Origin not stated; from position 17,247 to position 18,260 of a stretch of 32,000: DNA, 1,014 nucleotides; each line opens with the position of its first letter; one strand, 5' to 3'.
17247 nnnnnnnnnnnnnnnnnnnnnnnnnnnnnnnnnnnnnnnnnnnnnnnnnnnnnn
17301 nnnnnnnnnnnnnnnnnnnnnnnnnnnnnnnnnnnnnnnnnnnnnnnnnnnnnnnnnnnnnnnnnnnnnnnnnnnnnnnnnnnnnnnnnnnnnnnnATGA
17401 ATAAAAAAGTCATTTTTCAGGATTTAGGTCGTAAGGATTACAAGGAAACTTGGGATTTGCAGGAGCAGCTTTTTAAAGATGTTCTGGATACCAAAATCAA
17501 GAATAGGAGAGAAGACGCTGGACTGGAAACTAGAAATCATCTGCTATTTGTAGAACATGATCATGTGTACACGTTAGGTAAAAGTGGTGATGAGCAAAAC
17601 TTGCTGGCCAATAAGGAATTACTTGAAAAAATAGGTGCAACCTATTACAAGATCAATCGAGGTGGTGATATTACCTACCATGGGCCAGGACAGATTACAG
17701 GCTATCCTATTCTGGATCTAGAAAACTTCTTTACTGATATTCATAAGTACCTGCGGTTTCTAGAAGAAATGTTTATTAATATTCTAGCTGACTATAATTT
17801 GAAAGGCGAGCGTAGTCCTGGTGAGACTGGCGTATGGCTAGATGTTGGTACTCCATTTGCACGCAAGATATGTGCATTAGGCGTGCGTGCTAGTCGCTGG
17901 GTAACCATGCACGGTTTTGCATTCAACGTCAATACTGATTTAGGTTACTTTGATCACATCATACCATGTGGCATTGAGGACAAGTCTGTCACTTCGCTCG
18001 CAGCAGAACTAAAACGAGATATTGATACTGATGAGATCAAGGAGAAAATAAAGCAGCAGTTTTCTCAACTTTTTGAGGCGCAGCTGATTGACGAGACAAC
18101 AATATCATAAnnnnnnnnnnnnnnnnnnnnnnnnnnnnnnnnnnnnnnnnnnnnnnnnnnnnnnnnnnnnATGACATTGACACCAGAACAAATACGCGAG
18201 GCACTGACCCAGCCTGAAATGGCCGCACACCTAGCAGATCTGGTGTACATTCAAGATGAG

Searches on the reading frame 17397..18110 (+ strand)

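Call 67: search_protein_families(library=pfam, proteins=[window:17397-18110:+], max_evalue=0.00001)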
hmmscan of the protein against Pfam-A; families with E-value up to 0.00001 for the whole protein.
window:17397-18110:+ (237 aa): 1 family
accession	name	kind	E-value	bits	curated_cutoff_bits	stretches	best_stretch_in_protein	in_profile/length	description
PF21948.1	LplA-B_cat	-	2.1e-49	168.7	27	1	14-222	1-199/200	Lipoyl protein ligase A/B catalytic domain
